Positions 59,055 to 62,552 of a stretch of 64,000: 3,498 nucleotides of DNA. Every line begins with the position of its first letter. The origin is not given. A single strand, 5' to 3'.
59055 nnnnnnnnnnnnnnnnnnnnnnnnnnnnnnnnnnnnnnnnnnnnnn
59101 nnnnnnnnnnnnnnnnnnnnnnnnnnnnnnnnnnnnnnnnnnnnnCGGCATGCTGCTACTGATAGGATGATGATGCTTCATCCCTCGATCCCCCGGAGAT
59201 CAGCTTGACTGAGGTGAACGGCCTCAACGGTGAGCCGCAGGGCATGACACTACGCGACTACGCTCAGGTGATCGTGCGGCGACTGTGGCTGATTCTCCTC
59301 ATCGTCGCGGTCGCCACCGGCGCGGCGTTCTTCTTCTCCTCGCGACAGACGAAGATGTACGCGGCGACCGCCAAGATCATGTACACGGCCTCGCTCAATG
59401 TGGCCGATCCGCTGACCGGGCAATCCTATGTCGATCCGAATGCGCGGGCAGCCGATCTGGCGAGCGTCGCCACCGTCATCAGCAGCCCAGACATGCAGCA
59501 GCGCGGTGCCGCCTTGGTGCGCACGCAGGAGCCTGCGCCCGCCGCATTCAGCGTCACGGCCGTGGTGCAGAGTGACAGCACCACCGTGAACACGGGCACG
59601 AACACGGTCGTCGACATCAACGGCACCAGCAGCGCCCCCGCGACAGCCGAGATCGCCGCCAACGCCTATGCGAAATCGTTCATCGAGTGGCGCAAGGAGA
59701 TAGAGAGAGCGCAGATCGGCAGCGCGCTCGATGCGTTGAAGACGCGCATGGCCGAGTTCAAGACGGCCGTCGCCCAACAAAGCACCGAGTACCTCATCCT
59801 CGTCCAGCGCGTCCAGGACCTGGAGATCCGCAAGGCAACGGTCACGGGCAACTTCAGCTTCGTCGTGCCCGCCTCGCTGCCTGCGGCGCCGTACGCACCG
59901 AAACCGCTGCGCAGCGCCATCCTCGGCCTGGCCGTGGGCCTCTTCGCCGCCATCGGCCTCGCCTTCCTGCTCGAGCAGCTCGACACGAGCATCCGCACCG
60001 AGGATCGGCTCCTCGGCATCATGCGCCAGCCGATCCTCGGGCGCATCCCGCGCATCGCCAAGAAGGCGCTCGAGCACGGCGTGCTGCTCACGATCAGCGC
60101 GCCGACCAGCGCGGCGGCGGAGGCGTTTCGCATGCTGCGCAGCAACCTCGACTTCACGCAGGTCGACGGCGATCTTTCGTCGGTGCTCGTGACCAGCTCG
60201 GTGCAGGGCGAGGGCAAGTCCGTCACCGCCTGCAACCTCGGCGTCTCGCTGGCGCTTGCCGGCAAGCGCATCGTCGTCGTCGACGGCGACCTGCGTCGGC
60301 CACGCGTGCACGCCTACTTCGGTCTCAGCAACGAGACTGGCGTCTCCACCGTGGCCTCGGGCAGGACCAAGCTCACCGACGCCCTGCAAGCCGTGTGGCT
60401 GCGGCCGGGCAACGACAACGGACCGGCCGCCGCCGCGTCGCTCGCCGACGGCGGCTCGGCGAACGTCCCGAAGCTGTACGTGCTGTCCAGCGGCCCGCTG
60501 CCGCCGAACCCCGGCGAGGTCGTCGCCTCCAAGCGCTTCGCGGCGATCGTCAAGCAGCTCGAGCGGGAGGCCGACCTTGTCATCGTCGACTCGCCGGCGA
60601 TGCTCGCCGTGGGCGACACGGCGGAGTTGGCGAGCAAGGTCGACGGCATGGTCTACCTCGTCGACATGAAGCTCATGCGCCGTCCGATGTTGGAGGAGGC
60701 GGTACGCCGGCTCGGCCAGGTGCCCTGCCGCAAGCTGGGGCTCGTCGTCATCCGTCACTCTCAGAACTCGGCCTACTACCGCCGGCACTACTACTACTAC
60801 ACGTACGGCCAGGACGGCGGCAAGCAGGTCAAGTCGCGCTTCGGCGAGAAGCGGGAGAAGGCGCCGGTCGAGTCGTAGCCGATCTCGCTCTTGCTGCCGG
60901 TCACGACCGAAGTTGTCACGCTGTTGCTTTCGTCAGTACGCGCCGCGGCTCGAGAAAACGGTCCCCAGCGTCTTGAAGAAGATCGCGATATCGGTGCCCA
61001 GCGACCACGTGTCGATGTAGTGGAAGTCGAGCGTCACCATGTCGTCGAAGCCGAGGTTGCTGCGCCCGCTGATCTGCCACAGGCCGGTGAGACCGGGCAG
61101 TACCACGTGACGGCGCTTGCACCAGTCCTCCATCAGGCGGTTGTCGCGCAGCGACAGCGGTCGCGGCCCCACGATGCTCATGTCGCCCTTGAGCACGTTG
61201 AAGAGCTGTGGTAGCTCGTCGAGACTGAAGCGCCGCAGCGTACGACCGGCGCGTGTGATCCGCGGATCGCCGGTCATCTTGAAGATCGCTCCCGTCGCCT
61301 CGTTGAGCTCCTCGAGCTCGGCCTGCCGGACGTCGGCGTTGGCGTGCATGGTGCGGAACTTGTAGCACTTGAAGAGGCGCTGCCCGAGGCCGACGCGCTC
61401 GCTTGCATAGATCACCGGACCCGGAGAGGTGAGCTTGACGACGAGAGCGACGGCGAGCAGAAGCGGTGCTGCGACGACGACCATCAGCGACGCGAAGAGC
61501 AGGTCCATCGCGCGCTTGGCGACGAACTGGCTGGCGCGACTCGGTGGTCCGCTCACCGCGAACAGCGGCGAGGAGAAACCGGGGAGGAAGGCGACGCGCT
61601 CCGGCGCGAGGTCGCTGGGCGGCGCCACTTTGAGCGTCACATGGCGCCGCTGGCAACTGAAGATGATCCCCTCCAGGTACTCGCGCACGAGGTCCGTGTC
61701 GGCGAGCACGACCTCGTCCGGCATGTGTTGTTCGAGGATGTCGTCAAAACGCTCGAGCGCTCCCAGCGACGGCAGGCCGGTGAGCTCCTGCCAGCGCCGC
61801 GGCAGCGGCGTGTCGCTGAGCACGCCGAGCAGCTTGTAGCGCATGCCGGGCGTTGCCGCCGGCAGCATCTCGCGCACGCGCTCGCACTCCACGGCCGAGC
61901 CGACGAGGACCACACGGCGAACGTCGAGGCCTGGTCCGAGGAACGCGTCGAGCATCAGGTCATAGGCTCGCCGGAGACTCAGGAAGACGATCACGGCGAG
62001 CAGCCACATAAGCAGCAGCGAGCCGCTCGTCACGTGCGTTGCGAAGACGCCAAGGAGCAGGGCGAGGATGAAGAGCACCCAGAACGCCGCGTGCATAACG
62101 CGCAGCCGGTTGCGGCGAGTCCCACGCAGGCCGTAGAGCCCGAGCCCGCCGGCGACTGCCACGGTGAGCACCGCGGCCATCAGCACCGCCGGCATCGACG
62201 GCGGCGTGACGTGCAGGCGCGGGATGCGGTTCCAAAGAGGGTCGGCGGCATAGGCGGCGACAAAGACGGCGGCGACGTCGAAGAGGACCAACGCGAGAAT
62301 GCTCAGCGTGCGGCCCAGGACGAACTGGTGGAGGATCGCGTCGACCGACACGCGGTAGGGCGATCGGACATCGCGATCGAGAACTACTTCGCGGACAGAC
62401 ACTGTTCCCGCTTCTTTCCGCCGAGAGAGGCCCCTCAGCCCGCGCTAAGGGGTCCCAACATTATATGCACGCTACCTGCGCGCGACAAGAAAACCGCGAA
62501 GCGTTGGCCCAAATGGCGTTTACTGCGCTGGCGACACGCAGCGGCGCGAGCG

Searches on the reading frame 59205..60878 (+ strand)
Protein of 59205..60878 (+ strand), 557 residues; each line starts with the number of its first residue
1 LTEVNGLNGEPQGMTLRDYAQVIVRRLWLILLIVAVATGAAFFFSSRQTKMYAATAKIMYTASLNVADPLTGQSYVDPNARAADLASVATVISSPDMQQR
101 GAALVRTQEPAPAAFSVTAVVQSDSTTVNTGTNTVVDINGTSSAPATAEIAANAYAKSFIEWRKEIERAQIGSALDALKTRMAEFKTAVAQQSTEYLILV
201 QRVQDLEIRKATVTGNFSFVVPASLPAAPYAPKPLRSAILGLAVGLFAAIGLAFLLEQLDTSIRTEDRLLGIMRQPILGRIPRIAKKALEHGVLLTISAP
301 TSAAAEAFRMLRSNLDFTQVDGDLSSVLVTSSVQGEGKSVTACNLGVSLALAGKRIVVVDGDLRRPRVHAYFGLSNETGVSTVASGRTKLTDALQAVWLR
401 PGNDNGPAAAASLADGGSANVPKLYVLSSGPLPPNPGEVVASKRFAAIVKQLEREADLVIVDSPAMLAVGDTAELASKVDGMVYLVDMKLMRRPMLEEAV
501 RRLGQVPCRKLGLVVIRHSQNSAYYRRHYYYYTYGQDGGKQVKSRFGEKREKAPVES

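Call 77: search_protein_families(library=pfam, proteins=[window:59205-60878:+], max_evalue=0.001)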
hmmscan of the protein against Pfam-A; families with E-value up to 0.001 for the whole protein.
window:59205-60878:+ (557 aa): 6 families
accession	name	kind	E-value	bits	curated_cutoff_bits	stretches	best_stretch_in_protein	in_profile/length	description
PF01656.29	CbiA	-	2.1e-06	28.1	25.4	1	329-441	3-54/125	CobQ/CobB/MinD/ParA nucleotide binding domain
PF09140.17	MipZ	-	6.8e-06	26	20.7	0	329-375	5-51/262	ATPase MipZ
PF02706.20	Wzz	-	9.4e-06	26.3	25.5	1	14-97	3-83/91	Chain length determinant protein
PF13807.11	GNVR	-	4.8e-05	23.6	27.7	1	192-255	16-79/82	G-rich domain on putative tyrosine kinase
PF10609.15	ParA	-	0.00015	21.7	27.1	1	327-378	6-57/246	NUBPL iron-transfer P-loop NTPase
PF13614.12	AAA_31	-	0.00072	20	27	0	335-363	12-40/177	AAA domain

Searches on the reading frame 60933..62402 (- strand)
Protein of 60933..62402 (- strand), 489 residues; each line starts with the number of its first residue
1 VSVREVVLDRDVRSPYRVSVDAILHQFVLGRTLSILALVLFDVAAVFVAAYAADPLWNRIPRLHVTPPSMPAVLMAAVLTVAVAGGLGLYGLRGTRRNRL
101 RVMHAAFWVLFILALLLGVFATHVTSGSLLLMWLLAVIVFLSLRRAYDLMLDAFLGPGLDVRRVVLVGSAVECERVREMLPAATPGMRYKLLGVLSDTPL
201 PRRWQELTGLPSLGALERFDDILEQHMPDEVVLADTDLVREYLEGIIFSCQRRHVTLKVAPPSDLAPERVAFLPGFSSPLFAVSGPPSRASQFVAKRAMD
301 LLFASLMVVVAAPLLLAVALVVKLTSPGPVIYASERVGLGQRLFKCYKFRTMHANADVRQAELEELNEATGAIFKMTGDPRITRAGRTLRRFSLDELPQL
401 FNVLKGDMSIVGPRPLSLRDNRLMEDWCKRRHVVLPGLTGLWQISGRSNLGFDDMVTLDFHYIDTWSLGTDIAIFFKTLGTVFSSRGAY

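Call 77: search_protein_families(library=pfam, proteins=[window:60933-62402:-], max_evalue=0.001)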
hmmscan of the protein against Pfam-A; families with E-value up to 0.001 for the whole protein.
window:60933-62402:- (489 aa): 2 families
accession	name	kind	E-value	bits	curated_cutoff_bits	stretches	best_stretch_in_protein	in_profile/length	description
PF02397.22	Bac_transf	-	1.6e-63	213.9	27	1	296-483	1-178/179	Bacterial sugar transferase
PF13727.12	CoA_binding_3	-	1.6e-06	28.7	25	1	92-234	11-148/175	CoA-binding domain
